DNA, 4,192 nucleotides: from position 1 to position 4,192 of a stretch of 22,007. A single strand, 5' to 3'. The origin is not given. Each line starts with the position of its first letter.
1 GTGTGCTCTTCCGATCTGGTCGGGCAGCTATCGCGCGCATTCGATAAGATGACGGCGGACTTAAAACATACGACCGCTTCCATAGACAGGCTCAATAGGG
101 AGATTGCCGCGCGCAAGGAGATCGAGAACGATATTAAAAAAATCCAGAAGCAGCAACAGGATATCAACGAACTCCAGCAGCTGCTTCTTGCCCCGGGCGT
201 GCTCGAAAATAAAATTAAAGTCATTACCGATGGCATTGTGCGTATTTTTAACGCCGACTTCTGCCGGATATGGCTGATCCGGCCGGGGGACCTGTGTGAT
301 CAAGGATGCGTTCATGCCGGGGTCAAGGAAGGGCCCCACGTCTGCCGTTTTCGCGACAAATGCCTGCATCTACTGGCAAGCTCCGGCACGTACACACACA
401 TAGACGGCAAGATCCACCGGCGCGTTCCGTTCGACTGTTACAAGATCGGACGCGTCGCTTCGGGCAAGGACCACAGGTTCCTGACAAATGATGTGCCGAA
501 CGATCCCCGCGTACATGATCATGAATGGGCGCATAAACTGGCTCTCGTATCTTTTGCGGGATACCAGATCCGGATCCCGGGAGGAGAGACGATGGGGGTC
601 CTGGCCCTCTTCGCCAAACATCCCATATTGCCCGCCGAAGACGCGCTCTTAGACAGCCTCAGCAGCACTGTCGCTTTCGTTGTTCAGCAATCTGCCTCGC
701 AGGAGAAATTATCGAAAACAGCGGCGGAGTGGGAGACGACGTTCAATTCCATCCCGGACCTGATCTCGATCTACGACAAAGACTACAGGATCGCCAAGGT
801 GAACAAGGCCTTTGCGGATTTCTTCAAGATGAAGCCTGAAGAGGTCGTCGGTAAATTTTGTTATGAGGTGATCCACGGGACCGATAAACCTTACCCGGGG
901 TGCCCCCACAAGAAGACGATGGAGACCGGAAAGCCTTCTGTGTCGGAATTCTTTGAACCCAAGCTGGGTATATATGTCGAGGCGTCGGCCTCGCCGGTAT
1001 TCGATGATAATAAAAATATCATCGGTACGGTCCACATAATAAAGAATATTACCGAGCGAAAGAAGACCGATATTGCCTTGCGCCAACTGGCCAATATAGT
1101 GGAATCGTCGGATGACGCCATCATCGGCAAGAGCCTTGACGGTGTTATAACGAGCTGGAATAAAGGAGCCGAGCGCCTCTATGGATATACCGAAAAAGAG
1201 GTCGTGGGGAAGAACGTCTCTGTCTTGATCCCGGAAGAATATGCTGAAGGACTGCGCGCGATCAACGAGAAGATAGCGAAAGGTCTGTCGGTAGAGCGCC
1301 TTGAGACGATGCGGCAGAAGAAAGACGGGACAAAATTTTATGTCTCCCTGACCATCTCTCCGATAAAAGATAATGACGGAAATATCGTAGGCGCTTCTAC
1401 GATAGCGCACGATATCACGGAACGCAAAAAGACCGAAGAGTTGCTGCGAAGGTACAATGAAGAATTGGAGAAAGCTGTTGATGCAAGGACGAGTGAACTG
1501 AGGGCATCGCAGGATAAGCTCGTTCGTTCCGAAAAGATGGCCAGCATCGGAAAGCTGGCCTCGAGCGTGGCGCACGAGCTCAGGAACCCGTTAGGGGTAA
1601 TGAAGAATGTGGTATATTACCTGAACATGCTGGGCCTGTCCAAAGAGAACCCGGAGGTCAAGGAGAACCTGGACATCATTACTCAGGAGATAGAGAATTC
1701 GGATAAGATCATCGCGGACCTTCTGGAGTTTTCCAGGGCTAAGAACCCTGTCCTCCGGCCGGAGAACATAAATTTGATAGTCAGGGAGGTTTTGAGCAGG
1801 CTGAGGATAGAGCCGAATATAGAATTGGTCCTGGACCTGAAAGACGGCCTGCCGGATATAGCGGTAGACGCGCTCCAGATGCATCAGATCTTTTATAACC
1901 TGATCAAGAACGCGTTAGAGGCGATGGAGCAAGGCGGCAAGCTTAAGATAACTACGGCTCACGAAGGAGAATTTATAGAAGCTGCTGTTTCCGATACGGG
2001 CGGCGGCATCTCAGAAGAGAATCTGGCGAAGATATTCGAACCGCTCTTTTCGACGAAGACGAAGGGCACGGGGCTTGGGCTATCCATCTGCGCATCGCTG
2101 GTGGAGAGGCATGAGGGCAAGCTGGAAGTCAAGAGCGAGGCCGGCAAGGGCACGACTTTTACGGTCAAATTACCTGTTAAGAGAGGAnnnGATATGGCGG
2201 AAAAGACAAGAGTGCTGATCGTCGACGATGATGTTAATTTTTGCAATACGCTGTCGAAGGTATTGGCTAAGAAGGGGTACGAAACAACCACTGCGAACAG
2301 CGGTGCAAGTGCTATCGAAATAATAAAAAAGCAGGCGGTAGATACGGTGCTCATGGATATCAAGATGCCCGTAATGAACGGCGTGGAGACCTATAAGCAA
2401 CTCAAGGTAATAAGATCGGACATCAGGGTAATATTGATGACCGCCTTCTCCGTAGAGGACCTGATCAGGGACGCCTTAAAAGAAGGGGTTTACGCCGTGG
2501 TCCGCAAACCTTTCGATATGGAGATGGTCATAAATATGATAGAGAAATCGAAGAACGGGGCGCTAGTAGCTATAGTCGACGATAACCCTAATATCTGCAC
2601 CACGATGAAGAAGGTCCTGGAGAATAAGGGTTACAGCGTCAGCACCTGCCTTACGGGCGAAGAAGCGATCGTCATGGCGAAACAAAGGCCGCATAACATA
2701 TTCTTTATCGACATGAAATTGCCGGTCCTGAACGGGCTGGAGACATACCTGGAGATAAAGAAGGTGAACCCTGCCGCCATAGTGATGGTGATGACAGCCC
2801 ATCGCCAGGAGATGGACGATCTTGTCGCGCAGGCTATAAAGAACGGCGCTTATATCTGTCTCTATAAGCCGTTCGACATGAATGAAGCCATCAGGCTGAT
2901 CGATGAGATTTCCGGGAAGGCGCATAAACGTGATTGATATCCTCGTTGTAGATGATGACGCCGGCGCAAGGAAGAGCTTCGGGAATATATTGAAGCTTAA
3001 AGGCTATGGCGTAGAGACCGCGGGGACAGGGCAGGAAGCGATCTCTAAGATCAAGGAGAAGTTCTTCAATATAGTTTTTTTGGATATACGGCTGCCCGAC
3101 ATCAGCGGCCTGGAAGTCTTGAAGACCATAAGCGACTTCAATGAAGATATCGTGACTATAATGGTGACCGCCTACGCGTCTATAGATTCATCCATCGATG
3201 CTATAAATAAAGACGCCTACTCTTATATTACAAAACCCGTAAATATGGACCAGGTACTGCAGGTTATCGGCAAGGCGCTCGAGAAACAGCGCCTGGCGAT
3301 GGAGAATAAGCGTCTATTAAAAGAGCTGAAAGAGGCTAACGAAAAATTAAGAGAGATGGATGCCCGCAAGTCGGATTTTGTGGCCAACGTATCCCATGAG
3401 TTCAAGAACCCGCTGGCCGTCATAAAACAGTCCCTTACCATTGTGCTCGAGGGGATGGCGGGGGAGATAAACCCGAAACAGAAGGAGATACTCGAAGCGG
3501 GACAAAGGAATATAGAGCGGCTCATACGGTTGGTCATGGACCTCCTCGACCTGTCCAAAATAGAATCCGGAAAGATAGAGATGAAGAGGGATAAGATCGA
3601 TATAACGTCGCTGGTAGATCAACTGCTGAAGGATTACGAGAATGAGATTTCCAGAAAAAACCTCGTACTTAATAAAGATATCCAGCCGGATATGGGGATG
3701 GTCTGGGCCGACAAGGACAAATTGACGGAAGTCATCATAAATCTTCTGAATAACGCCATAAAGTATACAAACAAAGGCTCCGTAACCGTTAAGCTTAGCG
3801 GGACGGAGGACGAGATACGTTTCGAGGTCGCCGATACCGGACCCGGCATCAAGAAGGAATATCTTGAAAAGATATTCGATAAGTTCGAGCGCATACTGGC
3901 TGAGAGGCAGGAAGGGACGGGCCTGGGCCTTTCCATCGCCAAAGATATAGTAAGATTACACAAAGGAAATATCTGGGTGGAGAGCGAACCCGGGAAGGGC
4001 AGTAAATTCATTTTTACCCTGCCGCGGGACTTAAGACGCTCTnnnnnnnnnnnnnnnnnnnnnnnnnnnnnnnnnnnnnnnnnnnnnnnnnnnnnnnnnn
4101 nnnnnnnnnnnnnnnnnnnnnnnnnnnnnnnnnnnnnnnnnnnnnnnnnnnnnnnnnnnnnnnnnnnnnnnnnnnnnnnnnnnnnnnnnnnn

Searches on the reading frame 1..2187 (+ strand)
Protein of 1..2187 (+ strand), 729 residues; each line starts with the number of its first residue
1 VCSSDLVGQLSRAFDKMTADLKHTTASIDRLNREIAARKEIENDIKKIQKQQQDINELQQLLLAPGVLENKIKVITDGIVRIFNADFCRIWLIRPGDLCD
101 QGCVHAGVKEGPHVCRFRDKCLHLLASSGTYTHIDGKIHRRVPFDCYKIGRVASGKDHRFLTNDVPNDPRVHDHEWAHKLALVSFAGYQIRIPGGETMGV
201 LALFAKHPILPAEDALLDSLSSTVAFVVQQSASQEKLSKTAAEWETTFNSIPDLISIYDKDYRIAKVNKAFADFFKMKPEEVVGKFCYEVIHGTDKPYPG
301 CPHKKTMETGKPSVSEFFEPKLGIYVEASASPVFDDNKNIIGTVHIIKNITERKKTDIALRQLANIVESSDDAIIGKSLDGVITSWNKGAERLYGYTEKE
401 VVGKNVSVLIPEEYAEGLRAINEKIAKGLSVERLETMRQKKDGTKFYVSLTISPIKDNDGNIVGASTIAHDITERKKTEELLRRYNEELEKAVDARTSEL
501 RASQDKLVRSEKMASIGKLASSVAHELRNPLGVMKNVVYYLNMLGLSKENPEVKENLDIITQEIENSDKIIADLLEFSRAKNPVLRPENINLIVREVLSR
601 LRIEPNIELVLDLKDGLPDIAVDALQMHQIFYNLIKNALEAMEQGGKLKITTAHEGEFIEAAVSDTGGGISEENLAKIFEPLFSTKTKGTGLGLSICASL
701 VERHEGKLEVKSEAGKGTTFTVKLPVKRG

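Call 48: search_protein_families(library=pfam, proteins=[window:1-2187:+], max_evalue=0.001)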
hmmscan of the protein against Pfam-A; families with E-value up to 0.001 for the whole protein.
window:1-2187:+ (729 aa): 12 families
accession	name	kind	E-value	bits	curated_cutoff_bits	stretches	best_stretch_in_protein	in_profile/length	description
PF13426.13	PAS_9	-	4.6e-34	117.2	27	2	372-474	2-103/103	PAS domain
PF08448.16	PAS_4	-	4e-30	104.7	23.1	2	367-476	1-109/110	PAS fold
PF00989.32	PAS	-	2.3e-28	98.9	22.6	2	362-472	2-113/113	PAS fold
PF02518.31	HATPase_c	-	4.2e-28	98.4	26.4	1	623-727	2-110/111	Histidine kinase-, DNA gyrase B-, and HSP90-like ATPase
PF08447.18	PAS_3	-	7.9e-13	48.9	25.6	1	384-465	2-85/89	PAS fold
PF00512.31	HisKA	-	6e-11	42.7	26.9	1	517-582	3-65/66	His Kinase A (phospho-acceptor) domain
PF13188.13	PAS_8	-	1e-10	41.5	21.8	1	362-415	2-52/65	PAS domain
PF13185.12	GAF_2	-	3.1e-07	31.1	28.6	1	74-229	10-136/136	GAF domain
PF13596.12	PAS_10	-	1.4e-05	26.2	22.1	0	384-473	22-106/106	PAS domain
PF12860.13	PAS_7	-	3.4e-05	24.4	27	0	249-289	2-43/115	PAS fold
PF01590.32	GAF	-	4.2e-05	24.5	22.4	1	72-226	6-131/133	GAF domain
PF14501.12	HATPase_c_5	-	0.00077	19.8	22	0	625-715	4-93/102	GHKL domain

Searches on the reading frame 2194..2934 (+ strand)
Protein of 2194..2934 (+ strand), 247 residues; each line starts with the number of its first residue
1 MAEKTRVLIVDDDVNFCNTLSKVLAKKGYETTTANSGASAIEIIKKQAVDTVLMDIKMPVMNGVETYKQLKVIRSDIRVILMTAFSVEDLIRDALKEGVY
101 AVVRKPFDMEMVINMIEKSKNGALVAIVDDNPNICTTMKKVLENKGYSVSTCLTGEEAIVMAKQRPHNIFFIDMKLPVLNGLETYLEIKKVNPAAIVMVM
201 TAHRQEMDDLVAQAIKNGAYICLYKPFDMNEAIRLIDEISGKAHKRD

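Call 48: search_protein_families(library=pfam, proteins=[window:2194-2934:+], max_evalue=0.001)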
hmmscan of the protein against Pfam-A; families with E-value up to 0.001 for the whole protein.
window:2194-2934:+ (247 aa): 3 families
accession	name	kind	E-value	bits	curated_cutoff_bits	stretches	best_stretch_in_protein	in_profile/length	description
PF00072.30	Response_reg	-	8.1e-50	168.1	30.2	2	7-116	1-110/111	Response regulator receiver domain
PF23198.2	PDE8A_N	-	1.6e-07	31.8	29.6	0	6-59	11-65/147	PDE8A-like, N-terminal domain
PF01206.22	TusA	-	1.1e-05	25.6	28.6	0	112-151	17-56/70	Sulfurtransferase TusA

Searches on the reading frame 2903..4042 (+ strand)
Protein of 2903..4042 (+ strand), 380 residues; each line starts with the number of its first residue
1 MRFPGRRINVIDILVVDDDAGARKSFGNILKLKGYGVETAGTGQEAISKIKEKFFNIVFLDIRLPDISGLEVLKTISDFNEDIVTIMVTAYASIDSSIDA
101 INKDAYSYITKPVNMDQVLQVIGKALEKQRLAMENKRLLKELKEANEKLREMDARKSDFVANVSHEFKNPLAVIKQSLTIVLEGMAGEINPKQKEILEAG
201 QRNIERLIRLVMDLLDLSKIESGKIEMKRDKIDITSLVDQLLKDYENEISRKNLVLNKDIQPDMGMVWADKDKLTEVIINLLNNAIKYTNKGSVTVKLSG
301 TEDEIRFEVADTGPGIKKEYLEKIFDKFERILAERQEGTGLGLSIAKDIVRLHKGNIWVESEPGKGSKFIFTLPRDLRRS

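Call 48: search_protein_families(library=pfam, proteins=[window:2903-4042:+], max_evalue=0.001)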
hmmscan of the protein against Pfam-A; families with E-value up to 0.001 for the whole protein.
window:2903-4042:+ (380 aa): 4 families
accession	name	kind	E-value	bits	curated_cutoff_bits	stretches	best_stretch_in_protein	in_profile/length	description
PF02518.31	HATPase_c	-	2.5e-32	112.1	26.4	1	270-376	2-110/111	Histidine kinase-, DNA gyrase B-, and HSP90-like ATPase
PF00072.30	Response_reg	-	3.9e-26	91.8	30.2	1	13-122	1-110/111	Response regulator receiver domain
PF00512.31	HisKA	-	2.1e-17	63.3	26.9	1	156-223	2-66/66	His Kinase A (phospho-acceptor) domain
PF13581.12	HATPase_c_2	-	8.4e-05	23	27.4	1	276-350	38-109/127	Histidine kinase-like ATPase domain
